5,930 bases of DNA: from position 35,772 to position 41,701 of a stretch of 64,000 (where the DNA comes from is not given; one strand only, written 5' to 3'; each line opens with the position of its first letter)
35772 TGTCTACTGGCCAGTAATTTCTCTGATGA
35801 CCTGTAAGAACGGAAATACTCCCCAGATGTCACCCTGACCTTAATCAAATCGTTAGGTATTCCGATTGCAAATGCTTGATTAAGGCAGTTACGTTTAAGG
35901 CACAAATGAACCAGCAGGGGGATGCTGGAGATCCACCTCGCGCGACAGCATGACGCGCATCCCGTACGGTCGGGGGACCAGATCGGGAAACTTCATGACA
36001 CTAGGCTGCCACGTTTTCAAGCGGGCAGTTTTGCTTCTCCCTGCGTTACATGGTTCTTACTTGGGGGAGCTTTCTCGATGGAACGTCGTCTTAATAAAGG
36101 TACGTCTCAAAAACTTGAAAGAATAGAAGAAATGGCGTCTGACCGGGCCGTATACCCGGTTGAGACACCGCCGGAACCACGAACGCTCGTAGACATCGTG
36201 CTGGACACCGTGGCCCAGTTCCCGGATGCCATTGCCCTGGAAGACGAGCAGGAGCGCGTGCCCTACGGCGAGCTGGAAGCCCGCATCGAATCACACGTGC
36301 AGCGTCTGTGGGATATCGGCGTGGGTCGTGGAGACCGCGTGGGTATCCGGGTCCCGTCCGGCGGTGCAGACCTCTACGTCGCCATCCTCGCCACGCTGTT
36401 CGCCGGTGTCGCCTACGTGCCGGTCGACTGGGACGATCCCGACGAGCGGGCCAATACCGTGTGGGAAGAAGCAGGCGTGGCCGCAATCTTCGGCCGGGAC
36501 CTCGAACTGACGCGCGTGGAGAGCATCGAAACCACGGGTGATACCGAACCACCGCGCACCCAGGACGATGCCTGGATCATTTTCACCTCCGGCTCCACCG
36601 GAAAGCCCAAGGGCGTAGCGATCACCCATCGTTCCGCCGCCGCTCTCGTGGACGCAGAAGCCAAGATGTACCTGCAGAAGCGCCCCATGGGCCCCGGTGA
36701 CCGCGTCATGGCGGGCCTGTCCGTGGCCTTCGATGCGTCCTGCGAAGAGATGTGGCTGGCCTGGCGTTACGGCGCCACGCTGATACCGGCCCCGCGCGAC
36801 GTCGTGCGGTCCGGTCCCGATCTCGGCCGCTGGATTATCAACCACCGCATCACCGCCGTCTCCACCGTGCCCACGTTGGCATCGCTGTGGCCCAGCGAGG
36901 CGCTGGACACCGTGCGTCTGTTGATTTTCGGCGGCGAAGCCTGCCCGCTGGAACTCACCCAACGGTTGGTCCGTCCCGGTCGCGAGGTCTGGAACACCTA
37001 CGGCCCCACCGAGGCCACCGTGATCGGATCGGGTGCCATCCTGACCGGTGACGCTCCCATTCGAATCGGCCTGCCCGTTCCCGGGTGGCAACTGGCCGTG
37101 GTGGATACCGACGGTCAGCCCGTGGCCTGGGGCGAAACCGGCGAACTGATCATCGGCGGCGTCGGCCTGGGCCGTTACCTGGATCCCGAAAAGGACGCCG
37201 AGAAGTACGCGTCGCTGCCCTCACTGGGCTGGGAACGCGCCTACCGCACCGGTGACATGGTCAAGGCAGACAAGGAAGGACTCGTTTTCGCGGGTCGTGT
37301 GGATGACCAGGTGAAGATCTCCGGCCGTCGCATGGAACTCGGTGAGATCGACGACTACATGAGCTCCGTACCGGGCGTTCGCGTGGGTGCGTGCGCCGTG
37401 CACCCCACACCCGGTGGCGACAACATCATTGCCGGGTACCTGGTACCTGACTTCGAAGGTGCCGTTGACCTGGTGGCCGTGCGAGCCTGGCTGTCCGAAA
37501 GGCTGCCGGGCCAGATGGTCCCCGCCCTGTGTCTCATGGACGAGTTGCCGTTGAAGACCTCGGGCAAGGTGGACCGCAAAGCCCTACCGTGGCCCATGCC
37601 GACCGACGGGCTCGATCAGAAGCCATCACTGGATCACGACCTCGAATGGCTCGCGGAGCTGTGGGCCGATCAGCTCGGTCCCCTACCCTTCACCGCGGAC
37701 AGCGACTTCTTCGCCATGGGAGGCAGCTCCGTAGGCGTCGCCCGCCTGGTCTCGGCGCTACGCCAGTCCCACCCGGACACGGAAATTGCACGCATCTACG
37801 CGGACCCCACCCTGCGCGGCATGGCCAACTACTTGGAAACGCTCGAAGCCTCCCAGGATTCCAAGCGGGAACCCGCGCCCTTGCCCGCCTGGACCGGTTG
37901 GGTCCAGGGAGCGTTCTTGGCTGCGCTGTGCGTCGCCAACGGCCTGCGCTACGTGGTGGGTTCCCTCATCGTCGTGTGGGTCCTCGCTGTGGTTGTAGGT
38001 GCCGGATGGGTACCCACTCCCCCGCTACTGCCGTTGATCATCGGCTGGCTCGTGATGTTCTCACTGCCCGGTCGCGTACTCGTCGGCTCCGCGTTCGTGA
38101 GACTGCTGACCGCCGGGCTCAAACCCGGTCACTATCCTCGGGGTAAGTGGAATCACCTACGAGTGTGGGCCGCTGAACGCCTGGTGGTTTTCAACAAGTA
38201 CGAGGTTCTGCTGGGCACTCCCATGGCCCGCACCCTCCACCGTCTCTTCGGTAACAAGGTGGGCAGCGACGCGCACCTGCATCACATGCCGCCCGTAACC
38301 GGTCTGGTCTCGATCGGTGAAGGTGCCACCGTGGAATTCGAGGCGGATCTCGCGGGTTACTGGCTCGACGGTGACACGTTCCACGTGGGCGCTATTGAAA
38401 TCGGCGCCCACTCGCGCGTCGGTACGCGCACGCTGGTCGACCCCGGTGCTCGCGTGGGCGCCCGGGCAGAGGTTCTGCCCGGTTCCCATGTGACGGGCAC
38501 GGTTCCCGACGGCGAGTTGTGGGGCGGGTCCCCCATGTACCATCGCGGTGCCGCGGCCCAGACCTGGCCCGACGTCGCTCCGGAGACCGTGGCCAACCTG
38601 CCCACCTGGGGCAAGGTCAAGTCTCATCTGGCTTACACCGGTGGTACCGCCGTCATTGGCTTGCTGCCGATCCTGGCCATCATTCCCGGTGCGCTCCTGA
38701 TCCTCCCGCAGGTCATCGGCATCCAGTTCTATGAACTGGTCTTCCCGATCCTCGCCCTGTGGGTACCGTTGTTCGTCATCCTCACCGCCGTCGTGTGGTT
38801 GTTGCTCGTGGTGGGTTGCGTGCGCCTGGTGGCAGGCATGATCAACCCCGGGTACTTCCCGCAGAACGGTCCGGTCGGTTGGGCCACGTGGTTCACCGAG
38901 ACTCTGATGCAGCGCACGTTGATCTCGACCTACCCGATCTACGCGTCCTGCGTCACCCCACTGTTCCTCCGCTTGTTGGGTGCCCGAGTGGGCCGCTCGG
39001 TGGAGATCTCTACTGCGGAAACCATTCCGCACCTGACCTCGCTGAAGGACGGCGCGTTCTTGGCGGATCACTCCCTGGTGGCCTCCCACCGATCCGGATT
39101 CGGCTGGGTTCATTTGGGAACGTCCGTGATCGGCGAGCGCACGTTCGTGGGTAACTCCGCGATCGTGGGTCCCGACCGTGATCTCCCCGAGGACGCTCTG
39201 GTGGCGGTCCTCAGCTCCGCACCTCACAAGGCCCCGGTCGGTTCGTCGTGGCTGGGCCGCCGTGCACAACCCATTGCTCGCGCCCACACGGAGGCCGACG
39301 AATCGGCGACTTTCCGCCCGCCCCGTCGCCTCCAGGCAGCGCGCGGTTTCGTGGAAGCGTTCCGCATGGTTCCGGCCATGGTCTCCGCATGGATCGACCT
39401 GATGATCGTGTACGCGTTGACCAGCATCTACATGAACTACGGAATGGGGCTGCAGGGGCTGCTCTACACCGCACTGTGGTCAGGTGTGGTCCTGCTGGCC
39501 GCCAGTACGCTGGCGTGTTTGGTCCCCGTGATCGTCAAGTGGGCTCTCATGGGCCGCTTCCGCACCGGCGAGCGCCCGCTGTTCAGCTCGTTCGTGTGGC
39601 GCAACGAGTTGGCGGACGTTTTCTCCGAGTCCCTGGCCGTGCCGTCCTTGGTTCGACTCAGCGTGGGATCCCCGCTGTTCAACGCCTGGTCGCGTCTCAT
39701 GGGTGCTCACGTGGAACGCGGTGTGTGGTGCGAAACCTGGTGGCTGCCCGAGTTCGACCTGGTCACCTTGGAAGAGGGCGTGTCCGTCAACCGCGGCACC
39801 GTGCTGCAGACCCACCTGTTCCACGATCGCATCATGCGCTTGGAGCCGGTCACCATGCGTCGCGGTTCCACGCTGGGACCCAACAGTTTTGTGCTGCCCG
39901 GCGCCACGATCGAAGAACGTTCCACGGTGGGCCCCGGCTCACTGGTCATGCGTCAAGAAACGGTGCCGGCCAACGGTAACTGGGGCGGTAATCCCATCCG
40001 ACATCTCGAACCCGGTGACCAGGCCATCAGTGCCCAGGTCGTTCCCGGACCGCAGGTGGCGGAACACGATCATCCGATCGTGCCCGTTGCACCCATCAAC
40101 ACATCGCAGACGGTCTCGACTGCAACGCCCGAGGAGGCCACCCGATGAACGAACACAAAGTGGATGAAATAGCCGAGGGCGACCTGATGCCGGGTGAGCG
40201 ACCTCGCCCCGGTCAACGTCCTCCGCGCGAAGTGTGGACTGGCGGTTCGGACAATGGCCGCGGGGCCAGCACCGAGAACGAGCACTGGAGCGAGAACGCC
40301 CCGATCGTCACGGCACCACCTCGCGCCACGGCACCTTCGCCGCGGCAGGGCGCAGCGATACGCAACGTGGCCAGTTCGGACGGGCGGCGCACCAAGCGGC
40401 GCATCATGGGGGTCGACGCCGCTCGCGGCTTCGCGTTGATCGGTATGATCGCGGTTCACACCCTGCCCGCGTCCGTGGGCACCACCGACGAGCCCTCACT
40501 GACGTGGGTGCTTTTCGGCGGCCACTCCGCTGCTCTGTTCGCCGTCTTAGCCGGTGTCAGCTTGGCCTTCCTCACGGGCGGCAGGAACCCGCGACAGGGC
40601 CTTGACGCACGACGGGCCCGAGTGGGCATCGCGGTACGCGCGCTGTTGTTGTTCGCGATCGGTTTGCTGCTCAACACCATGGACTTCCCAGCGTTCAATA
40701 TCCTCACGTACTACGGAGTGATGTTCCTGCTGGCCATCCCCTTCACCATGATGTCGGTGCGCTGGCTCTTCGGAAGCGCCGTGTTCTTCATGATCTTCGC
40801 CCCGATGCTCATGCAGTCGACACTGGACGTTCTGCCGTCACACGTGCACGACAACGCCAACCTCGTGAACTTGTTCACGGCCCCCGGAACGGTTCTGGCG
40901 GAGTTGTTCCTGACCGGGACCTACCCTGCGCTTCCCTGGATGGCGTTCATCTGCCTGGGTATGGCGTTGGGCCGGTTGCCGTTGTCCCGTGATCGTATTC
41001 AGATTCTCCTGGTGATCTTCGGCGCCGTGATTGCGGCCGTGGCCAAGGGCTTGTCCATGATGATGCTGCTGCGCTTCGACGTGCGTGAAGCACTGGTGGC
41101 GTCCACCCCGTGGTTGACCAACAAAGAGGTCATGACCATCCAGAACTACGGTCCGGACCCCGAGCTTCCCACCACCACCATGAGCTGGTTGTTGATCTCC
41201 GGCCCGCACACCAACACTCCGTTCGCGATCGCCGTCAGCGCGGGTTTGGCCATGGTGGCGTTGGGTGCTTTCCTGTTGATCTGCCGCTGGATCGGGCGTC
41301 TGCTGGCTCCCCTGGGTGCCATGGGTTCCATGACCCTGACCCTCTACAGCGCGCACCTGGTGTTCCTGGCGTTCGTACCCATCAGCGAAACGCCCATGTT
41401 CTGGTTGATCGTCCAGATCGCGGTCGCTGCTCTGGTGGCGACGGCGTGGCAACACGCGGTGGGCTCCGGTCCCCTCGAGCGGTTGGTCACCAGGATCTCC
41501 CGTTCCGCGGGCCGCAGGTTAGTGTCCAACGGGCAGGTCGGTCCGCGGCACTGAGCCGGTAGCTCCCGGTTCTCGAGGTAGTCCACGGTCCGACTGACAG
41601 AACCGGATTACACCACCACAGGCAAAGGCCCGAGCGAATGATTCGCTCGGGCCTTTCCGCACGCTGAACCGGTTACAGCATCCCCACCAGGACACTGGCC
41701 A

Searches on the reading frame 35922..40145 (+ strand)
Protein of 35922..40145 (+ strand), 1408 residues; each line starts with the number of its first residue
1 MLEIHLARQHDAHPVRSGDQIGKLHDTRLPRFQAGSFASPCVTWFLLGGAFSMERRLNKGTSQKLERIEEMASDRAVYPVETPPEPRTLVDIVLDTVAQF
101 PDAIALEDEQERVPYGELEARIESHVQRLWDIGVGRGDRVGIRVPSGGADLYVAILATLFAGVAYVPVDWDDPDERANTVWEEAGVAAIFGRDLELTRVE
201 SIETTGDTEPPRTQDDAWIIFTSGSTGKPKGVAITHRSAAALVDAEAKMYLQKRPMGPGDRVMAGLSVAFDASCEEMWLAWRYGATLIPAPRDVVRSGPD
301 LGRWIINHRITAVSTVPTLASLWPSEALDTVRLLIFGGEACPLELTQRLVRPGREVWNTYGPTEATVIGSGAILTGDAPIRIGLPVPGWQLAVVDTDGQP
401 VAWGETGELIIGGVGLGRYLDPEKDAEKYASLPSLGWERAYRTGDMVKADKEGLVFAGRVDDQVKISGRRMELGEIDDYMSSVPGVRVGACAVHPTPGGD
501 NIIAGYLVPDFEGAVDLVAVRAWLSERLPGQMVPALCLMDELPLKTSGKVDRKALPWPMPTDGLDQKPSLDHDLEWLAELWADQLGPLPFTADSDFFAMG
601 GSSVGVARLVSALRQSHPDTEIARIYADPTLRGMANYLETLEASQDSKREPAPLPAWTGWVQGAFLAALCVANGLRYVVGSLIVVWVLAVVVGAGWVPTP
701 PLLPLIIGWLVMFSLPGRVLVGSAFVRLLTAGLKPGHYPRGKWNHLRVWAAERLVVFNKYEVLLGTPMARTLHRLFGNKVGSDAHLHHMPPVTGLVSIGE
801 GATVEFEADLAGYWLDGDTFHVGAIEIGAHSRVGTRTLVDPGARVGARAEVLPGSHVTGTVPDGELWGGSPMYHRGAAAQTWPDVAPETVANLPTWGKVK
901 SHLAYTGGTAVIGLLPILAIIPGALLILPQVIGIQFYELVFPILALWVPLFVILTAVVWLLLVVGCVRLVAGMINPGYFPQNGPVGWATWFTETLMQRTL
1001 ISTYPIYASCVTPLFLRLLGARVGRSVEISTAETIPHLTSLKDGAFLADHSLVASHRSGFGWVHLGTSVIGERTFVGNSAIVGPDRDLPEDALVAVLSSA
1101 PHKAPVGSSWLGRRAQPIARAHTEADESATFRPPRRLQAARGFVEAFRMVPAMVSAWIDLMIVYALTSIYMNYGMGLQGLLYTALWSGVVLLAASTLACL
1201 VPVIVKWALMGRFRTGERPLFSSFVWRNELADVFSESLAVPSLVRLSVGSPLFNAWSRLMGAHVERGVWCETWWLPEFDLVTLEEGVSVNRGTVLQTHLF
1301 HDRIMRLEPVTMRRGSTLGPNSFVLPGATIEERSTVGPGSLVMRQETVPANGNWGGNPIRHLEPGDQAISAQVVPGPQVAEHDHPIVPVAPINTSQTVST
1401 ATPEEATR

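Call 77: search_protein_families(library=pfam, proteins=[window:35922-40145:+], max_evalue=0.001)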
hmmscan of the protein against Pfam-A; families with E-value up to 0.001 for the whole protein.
window:35922-40145:+ (1408 aa): 3 families
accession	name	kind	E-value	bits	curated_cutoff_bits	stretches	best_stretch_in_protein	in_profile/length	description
PF00501.34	AMP-binding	-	4.7e-61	207.1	29.9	1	96-416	4-379/384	AMP-binding enzyme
PF00550.31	PP-binding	-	1.8e-09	38.1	20.8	1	575-638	1-67/67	Phosphopantetheine attachment site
PF00132.30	Hexapep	-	1.3e-08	34.6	27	0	1310-1342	2-34/36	Bacterial transferase hexapeptide (six repeats)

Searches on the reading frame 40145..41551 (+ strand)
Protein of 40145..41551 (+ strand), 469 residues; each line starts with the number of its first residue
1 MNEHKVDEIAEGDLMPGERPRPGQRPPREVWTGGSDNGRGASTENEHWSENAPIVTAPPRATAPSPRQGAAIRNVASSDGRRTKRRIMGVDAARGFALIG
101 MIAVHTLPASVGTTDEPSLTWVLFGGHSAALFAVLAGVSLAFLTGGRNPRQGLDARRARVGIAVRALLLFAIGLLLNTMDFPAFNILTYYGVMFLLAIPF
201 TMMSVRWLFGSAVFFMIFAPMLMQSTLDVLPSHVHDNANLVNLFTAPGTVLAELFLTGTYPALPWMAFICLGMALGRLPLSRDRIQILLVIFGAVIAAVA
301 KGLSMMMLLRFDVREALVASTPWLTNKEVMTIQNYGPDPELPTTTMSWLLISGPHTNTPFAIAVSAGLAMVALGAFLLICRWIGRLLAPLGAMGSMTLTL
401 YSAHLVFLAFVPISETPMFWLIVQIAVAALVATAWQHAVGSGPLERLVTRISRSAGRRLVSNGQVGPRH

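Call 77: search_protein_families(library=pfam, proteins=[window:40145-41551:+], max_evalue=0.001)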
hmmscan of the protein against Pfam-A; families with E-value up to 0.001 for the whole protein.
window:40145-41551:+ (469 aa): 2 families
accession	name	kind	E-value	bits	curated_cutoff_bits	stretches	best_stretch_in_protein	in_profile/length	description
PF07786.18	HGSNAT_cat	-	6.5e-18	65.5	22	1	86-282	1-187/222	Heparan-alpha-glucosaminide N-acetyltransferase, catalytic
PF01757.29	Acyl_transf_3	-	2.1e-09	37.3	31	1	89-430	3-318/326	Acyltransferase domain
